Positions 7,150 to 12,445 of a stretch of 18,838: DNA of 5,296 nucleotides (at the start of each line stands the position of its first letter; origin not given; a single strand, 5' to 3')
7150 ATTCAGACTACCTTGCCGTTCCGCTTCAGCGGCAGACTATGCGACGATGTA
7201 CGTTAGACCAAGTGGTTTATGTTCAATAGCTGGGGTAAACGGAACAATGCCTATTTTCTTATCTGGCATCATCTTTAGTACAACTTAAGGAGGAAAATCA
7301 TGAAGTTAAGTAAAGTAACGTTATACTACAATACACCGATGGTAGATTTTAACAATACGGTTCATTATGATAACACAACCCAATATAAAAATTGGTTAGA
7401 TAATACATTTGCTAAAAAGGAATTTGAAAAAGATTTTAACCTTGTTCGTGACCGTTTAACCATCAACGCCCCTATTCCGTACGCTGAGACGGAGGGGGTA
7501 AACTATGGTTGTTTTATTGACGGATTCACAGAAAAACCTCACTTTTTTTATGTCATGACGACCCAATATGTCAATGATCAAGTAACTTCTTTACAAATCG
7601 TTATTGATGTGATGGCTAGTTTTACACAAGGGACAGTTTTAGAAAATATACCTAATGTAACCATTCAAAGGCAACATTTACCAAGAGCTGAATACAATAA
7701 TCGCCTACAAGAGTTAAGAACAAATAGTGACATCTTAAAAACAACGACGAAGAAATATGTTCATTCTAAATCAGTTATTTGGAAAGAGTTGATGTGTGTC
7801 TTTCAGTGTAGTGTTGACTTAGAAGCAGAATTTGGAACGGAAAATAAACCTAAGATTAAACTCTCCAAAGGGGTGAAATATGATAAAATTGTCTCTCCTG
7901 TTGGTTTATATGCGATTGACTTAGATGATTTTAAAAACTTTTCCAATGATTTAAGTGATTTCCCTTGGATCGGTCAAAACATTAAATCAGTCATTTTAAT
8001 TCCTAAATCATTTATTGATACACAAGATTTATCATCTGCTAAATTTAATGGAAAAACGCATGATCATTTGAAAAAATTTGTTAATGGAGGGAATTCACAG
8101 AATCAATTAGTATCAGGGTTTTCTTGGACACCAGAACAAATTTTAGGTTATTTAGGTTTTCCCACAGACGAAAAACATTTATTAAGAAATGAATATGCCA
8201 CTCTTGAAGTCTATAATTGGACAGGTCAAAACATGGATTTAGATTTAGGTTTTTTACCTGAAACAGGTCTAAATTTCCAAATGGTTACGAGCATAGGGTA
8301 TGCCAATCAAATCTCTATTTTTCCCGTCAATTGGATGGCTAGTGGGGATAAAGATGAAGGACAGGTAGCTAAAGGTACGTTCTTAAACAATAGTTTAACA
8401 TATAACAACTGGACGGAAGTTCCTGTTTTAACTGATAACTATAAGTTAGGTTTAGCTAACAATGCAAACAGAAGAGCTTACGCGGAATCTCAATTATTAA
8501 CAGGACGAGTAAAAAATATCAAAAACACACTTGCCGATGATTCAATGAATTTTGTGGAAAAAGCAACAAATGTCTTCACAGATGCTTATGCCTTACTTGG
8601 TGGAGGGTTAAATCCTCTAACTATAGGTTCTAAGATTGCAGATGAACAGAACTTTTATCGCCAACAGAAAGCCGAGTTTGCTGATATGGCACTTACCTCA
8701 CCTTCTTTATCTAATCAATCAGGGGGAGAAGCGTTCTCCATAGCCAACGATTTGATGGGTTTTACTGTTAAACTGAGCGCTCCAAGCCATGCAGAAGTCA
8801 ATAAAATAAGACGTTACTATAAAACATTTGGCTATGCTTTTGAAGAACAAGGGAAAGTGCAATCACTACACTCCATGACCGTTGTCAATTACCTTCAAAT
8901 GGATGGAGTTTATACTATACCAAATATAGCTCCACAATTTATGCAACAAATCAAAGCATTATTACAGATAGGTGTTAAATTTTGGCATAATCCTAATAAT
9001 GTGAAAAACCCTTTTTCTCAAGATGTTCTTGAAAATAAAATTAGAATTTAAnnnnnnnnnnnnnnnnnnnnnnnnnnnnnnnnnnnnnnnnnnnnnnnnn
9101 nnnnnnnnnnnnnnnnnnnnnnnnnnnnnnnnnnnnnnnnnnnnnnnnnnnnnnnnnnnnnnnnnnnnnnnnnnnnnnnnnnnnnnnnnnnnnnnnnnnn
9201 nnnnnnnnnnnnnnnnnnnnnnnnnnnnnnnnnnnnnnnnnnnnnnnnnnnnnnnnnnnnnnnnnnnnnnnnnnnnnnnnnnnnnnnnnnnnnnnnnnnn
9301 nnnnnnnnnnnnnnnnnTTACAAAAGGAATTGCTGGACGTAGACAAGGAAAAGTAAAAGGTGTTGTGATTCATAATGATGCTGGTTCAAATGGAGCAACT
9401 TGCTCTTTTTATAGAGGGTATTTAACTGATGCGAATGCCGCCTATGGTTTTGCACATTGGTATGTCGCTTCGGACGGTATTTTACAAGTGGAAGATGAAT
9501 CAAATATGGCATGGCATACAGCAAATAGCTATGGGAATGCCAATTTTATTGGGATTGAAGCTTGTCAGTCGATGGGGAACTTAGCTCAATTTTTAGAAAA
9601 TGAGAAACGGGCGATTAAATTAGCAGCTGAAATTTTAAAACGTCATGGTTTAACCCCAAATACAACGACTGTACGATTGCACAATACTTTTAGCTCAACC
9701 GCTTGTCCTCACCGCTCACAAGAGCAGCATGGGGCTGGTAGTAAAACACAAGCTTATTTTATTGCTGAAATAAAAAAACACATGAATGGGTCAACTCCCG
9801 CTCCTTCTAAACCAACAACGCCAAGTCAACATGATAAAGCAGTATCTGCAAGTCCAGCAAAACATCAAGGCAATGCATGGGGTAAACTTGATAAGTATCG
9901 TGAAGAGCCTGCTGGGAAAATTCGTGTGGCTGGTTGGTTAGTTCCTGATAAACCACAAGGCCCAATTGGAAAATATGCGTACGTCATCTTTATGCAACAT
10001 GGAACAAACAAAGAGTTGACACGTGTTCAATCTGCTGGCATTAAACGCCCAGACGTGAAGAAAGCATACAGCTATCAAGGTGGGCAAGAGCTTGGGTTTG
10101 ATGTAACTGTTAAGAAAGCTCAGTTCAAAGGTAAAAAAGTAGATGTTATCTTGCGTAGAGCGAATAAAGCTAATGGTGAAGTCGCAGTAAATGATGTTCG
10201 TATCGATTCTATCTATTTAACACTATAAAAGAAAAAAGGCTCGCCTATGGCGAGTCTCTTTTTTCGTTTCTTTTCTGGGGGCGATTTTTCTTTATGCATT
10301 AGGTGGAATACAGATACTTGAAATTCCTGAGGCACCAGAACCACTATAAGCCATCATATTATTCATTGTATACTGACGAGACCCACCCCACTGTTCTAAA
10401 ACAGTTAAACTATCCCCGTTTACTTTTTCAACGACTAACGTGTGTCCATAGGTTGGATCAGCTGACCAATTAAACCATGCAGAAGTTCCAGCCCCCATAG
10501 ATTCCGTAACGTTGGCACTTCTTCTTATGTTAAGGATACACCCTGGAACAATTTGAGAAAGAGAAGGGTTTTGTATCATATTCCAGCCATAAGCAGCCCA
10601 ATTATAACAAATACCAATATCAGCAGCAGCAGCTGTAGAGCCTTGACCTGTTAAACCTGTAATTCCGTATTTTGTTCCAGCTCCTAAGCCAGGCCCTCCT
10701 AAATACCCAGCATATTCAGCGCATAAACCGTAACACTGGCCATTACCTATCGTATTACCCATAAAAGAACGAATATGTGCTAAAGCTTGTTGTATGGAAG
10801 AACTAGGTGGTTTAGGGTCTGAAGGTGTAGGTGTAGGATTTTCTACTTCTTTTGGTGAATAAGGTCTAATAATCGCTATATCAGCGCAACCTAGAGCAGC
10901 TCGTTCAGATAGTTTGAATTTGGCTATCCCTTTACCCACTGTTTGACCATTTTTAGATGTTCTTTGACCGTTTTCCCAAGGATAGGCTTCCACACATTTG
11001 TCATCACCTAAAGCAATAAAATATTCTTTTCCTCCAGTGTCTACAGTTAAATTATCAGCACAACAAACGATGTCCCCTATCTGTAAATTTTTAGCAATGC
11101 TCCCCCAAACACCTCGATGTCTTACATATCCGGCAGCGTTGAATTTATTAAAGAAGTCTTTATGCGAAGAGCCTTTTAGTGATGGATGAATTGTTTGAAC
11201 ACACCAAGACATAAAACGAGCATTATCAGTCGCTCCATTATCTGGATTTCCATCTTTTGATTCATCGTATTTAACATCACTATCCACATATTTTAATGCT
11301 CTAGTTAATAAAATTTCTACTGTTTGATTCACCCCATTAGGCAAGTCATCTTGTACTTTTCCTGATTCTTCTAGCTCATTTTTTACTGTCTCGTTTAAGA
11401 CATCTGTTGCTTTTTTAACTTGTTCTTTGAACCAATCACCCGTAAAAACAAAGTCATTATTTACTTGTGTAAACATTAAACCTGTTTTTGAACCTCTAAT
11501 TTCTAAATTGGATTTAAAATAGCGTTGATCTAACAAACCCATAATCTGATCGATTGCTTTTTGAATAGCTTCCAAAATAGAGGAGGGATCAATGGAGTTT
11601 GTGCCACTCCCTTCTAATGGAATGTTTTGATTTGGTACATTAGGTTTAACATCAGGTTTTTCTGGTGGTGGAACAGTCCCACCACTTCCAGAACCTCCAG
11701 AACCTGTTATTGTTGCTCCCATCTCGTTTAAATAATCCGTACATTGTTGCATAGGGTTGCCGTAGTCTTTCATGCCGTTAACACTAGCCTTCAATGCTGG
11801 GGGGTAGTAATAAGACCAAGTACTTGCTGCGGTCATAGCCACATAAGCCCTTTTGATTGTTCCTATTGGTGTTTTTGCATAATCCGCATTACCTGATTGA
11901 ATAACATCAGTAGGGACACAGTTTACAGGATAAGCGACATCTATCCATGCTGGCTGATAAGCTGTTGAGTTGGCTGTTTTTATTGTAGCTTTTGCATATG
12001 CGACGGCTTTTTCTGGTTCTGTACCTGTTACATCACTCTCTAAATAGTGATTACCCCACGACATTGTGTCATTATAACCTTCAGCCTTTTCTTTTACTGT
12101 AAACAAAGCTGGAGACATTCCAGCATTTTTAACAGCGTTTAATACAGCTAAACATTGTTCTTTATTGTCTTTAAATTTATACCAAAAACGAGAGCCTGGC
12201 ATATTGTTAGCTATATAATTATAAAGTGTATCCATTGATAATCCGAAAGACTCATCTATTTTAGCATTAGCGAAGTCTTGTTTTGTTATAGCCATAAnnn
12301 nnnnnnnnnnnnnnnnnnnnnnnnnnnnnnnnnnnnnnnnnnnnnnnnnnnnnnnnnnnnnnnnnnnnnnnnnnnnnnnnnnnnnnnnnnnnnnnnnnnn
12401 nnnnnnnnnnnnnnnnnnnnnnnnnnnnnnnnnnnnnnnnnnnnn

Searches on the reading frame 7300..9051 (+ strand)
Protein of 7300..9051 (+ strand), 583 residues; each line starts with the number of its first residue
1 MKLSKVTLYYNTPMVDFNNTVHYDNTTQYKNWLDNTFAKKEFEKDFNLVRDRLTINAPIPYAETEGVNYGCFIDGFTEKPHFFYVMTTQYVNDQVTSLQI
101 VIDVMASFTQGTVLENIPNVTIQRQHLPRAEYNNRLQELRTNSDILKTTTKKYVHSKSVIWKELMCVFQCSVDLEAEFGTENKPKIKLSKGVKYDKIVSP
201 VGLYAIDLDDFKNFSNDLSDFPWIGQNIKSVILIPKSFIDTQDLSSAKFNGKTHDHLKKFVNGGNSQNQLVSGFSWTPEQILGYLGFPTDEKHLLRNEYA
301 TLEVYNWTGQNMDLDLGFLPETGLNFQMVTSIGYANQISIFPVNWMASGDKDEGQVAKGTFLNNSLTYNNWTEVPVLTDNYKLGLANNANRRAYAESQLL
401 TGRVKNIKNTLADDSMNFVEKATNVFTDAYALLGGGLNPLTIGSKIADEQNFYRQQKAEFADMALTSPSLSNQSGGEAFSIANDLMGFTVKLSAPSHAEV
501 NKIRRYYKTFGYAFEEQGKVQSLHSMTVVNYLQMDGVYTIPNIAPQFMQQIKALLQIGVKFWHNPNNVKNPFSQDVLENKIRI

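Call 19: search_protein_families(library=phrogs, proteins=[window:7300-9051:+], max_evalue=0.00001)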
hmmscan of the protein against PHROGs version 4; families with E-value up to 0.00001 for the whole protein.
window:7300-9051:+ (583 aa): 1 family
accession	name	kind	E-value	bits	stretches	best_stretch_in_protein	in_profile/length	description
phrog_2248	-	tail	3.4e-196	654.5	1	2-582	4-590/590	tail protein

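Call 20: search_protein_families(library=pfam, proteins=[window:7300-9051:+], max_evalue=0.01)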
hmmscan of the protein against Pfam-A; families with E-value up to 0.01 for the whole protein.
window:7300-9051:+ (583 aa): 2 families
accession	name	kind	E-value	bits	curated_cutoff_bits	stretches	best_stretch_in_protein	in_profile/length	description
PF16838.11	Caud_tail_N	-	2.4e-12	47.9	27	1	3-110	2-118/120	Caudoviral major tail protein N-terminus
PF20934.2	phi29_gp9_C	-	3e-11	43.2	27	1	290-564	175-438/449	Bacillus phage phi29, Tail knob protein gp9, C-terminal domain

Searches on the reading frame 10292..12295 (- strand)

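Call 19: search_protein_families(library=phrogs, proteins=[window:10292-12295:-], max_evalue=0.00001)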
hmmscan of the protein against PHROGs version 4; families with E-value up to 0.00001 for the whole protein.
window:10292-12295:- (667 aa): 2 families
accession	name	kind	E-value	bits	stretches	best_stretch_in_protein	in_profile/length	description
phrog_11857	-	unknown function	0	1334.1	1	1-667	1-655/655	-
phrog_5979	-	unknown function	1e-39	137.8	1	7-207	9-203/479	-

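Call 20: search_protein_families(library=pfam, proteins=[window:10292-12295:-], max_evalue=0.01)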
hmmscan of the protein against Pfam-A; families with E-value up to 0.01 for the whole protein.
window:10292-12295:- (667 aa): 1 family
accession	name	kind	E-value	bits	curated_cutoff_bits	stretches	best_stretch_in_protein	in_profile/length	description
PF05257.22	CHAP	-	0.00012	22.9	26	1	518-635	4-80/81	CHAP domain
